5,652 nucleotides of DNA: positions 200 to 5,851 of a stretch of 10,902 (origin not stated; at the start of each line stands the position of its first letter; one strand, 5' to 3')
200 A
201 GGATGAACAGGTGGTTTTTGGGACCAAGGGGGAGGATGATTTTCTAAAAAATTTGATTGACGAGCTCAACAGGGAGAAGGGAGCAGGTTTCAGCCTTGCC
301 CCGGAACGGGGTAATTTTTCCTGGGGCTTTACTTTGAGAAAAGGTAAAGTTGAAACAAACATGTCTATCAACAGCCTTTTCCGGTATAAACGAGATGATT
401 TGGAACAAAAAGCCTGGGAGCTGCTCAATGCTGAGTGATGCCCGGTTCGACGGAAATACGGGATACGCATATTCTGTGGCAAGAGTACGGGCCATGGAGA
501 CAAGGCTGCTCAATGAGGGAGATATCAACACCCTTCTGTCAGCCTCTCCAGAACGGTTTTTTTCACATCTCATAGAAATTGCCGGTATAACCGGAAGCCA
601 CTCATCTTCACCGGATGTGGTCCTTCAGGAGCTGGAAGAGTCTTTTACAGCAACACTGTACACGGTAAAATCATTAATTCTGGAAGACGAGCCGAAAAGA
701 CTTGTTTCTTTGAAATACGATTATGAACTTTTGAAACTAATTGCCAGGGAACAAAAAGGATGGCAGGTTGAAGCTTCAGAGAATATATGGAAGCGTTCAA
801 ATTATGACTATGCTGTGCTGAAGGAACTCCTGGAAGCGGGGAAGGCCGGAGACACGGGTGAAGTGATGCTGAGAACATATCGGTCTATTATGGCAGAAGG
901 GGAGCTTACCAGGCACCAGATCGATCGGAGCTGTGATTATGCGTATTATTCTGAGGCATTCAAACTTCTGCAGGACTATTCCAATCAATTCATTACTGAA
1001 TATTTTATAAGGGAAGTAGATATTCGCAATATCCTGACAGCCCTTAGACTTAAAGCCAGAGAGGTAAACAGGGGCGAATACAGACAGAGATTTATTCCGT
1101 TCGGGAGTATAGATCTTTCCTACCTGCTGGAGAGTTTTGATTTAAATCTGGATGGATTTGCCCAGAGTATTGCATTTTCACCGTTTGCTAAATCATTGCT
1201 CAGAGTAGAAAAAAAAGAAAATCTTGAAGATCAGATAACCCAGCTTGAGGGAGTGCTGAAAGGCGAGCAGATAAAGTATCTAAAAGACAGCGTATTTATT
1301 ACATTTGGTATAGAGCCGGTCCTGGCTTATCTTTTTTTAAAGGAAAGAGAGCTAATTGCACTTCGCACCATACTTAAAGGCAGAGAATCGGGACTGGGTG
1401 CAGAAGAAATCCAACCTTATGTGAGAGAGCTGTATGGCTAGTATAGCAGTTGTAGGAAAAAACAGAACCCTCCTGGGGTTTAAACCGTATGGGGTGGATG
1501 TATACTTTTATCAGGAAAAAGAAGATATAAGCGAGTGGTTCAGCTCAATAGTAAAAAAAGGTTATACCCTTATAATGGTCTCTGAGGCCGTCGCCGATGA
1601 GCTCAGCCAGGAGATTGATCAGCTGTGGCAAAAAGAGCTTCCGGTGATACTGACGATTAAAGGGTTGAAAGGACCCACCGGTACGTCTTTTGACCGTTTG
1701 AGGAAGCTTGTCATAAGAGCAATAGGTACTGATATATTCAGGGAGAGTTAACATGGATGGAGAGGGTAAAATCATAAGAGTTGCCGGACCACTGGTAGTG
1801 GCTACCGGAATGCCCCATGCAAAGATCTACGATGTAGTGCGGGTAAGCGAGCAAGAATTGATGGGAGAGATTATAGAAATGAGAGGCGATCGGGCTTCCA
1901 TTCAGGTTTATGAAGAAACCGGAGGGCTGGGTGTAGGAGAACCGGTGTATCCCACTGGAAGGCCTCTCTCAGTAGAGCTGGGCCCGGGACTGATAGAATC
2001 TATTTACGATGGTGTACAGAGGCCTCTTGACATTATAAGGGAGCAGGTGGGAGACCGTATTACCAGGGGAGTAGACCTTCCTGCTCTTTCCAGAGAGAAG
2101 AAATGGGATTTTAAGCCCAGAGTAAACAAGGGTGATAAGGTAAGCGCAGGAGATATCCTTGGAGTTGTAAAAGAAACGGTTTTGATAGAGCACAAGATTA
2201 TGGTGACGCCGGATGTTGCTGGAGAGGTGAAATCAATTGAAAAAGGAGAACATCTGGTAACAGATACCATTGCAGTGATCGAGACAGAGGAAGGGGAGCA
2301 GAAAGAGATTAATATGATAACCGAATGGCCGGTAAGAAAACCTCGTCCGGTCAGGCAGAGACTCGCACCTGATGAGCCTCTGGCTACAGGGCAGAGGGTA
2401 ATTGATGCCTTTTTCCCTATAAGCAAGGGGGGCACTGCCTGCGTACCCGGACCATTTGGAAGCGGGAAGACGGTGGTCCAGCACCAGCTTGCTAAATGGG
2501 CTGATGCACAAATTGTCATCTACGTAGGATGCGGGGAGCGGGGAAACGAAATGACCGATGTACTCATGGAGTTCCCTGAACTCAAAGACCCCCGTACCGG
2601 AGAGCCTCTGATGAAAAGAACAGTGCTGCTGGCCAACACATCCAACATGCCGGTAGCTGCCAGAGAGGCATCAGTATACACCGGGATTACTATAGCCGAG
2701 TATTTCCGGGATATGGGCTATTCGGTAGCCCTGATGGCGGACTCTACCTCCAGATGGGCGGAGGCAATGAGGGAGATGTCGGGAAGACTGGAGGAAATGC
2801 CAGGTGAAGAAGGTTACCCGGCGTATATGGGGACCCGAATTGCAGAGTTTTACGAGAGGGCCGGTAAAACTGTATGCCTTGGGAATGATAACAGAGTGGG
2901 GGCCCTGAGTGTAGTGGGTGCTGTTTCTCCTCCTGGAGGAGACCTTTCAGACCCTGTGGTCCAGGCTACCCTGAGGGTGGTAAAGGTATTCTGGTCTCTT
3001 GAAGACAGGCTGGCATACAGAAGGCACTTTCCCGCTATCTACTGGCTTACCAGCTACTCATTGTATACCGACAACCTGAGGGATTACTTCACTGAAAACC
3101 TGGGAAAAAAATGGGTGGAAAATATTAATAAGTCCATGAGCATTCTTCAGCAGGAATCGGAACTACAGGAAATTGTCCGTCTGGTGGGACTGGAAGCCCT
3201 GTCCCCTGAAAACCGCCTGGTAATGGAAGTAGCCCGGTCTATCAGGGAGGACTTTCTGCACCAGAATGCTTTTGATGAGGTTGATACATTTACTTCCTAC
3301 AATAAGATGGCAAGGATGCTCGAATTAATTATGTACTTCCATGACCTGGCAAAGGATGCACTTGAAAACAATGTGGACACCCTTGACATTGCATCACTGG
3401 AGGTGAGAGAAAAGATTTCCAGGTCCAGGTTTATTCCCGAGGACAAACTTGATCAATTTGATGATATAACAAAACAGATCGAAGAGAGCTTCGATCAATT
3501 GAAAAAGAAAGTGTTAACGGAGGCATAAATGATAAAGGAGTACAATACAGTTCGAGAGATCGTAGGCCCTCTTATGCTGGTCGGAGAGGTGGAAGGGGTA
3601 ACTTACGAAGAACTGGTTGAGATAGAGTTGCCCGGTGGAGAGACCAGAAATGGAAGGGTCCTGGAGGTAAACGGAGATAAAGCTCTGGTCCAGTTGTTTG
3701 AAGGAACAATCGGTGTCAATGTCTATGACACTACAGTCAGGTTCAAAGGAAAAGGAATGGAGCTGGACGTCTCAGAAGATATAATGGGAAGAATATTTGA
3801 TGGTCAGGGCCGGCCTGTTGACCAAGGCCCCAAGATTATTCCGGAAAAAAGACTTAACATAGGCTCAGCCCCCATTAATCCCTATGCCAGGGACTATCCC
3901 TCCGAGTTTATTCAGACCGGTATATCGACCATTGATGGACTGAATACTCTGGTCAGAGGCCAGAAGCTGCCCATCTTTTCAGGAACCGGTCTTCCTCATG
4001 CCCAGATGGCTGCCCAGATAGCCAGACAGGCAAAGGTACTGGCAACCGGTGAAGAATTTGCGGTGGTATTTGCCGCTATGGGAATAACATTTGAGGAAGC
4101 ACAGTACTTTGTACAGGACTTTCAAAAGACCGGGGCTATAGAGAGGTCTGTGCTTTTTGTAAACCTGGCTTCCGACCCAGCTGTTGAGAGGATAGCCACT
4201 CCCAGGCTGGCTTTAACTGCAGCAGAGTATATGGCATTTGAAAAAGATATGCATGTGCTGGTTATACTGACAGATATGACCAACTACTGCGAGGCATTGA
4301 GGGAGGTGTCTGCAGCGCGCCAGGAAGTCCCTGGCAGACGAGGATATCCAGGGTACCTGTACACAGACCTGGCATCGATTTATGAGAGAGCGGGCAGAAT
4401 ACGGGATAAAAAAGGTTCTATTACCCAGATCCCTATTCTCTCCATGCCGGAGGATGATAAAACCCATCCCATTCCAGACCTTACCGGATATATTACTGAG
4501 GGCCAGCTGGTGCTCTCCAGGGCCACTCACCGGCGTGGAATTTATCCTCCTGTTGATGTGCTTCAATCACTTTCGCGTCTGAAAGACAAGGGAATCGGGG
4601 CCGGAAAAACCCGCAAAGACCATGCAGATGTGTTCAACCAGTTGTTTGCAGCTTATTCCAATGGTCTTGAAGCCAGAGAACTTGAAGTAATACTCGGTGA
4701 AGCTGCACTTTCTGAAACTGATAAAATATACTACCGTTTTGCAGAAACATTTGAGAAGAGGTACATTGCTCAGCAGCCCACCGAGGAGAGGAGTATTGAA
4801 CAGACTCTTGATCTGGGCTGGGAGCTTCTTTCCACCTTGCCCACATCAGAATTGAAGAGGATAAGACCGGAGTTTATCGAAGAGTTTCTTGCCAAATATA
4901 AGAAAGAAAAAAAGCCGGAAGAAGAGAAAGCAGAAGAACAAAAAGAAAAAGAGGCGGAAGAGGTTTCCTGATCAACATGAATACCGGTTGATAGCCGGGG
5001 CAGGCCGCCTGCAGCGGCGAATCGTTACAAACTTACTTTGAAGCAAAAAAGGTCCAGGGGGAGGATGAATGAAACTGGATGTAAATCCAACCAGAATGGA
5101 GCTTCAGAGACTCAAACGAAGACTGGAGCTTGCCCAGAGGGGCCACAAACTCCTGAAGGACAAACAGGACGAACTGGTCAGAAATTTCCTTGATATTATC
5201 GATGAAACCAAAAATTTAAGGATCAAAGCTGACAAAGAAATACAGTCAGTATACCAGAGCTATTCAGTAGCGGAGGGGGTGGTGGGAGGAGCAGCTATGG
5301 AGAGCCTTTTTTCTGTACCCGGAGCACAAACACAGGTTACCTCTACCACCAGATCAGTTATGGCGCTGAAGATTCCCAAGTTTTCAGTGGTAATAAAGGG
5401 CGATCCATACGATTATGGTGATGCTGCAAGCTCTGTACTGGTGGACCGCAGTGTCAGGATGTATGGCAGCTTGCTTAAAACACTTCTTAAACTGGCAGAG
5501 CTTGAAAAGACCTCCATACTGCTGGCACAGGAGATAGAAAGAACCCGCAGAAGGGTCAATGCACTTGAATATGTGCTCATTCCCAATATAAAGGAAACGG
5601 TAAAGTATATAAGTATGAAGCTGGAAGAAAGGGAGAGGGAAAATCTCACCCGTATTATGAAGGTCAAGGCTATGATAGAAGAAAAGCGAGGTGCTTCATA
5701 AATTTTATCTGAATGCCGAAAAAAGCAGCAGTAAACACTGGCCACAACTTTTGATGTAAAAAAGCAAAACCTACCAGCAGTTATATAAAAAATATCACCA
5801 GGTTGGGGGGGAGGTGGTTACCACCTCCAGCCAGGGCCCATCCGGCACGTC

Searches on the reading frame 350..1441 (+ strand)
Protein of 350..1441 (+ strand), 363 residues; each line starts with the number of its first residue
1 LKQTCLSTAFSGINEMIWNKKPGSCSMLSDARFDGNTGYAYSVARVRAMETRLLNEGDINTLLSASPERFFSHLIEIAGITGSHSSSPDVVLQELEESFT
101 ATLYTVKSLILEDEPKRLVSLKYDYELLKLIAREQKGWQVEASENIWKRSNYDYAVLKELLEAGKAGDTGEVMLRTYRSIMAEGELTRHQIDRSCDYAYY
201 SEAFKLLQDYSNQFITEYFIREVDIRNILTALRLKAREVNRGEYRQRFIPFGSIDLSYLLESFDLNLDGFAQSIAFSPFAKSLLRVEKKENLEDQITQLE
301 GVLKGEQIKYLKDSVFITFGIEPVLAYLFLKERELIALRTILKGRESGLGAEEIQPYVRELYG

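Call 3: search_protein_families(library=pfam, proteins=[window:350-1441:+], max_evalue=1)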
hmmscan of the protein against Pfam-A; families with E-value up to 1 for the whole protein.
window:350-1441:+ (363 aa): 2 families
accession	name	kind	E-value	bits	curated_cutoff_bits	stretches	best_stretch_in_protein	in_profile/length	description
PF01992.21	vATP-synt_AC39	-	3e-40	139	29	1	43-355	2-337/339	ATP synthase (C/AC39) subunit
PF10962.13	DUF2764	-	3.9e-06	27.2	24.1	1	124-239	40-161/271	Protein of unknown function (DUF2764)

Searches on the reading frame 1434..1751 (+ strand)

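Call 3: search_protein_families(library=pfam, proteins=[window:1434-1751:+], max_evalue=1)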
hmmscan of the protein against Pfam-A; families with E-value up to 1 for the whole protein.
window:1434-1751:+ (105 aa): 2 families
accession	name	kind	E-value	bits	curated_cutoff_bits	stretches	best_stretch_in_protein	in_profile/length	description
PF01990.22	ATP-synt_F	-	3.3e-16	59.8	23.5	1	4-93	1-91/91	ATP synthase (F/14-kDa) subunit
PF01210.29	NAD_Gly3P_dh_N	-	0.065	13.7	23.1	1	38-83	66-111/158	NAD-dependent glycerol-3-phosphate dehydrogenase N-terminus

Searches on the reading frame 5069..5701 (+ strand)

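Call 3: search_protein_families(library=pfam, proteins=[window:5069-5701:+], max_evalue=1)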
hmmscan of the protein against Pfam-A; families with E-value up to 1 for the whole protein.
window:5069-5701:+ (210 aa): 2 families
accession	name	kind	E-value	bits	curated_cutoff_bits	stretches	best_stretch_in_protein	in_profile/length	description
PF01813.22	ATP-synt_D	-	9.3e-57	192.5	25.7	1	11-201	1-196/196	ATP synthase subunit D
PF17262.7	Cas6b_C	-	0.28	11.9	39.4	1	154-206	27-79/114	Cas6b C-terminal domain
